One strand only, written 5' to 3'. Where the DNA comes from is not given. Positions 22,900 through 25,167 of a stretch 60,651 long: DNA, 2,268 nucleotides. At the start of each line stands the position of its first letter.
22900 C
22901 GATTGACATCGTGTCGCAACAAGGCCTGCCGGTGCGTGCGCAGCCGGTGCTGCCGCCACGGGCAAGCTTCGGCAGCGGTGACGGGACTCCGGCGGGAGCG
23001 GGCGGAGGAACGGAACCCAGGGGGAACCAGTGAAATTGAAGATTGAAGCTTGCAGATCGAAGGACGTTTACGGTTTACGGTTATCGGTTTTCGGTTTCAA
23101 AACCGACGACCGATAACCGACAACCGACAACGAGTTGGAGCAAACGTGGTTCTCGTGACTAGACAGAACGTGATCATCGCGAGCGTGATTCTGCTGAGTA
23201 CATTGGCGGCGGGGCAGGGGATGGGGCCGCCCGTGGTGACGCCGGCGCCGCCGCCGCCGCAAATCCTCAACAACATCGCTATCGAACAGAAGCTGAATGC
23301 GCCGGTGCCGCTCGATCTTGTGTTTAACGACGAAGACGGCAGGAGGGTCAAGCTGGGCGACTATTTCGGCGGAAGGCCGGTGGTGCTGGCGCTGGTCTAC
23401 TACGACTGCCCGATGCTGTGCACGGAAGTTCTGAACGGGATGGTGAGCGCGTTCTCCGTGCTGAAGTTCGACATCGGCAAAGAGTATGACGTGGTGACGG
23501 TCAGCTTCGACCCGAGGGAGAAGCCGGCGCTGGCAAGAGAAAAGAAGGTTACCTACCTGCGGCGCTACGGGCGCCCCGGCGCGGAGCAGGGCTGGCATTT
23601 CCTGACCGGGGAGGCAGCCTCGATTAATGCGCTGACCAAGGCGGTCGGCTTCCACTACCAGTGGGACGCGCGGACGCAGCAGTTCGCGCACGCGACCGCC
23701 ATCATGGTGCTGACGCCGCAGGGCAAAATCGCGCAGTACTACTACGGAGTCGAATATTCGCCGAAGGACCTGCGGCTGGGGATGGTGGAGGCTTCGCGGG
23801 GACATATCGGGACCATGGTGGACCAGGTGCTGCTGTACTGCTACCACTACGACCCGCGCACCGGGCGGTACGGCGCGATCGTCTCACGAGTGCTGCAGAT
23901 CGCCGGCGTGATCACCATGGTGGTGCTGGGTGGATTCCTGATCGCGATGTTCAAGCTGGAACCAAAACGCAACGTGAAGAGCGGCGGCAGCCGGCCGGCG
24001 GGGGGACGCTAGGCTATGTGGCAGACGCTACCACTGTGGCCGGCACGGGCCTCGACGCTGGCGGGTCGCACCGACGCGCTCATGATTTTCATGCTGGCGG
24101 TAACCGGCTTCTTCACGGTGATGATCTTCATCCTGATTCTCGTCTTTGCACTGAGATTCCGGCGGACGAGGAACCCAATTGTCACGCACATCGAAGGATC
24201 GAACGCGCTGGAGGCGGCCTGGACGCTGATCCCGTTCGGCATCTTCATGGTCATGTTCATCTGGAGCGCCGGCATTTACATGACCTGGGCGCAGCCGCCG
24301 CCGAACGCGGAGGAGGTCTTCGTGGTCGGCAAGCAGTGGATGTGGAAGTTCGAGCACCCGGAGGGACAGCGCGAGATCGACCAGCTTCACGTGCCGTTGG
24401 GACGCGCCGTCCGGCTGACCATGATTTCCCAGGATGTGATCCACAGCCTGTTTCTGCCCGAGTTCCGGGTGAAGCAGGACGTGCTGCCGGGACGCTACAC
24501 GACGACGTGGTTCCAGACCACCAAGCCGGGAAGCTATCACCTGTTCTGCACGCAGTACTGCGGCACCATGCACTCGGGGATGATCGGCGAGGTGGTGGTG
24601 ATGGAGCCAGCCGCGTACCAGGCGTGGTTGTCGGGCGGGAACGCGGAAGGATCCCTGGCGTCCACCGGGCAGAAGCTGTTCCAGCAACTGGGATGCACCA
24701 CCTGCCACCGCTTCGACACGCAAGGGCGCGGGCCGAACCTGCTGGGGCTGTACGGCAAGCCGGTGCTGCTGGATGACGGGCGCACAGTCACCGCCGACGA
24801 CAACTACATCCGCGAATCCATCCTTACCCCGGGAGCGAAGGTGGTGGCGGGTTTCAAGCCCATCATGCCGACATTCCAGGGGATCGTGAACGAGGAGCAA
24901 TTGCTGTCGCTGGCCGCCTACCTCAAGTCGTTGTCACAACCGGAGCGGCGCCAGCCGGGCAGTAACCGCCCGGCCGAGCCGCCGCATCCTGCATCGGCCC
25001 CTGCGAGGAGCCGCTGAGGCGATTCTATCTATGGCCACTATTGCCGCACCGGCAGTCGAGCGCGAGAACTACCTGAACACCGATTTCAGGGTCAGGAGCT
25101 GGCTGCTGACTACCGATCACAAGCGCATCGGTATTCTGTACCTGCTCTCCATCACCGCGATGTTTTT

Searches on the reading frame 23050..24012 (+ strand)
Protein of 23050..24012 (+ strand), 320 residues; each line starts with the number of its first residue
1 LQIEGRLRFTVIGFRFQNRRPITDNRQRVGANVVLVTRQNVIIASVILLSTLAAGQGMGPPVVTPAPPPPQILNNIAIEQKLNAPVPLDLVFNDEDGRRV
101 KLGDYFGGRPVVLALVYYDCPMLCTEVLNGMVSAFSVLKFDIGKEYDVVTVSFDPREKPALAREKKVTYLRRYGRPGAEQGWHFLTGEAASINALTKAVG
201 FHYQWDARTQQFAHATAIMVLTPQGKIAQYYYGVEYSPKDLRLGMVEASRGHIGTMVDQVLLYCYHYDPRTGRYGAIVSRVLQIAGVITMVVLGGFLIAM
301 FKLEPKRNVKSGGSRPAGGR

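Call 9: search_protein_families(library=pfam, proteins=[window:23050-24012:+])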
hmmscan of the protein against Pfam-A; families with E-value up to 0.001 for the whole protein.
window:23050-24012:+ (320 aa): 1 family
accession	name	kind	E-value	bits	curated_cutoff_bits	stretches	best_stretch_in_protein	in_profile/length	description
PF02630.20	SCO1-SenC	-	1.3e-08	35.4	22.8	1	93-226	7-133/134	SCO1/SenC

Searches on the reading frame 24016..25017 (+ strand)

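Call 9: search_protein_families(library=pfam, proteins=[window:24016-25017:+])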
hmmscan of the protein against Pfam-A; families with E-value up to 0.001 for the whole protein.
window:24016-25017:+ (333 aa): 5 families
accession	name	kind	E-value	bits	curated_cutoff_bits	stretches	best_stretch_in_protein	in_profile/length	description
PF00116.26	COX2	-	5.6e-16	59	22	1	123-189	47-113/120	Cytochrome C oxidase subunit II, periplasmic domain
PF00034.26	Cytochrom_C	-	3e-09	38.5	21.3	1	216-307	2-90/90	Cytochrome c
PF13473.12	Cupredoxin_1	-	5e-06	26.9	27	1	116-195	29-104/104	Cupredoxin-like domain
PF13442.11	Cytochrome_CBB3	-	1e-05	26.2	27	1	215-303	3-68/68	Cytochrome C oxidase, cbb3-type, subunit III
PF02790.20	COX2_TM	-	5.3e-05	23.8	22.8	1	12-84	12-85/88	Cytochrome C oxidase subunit II, transmembrane domain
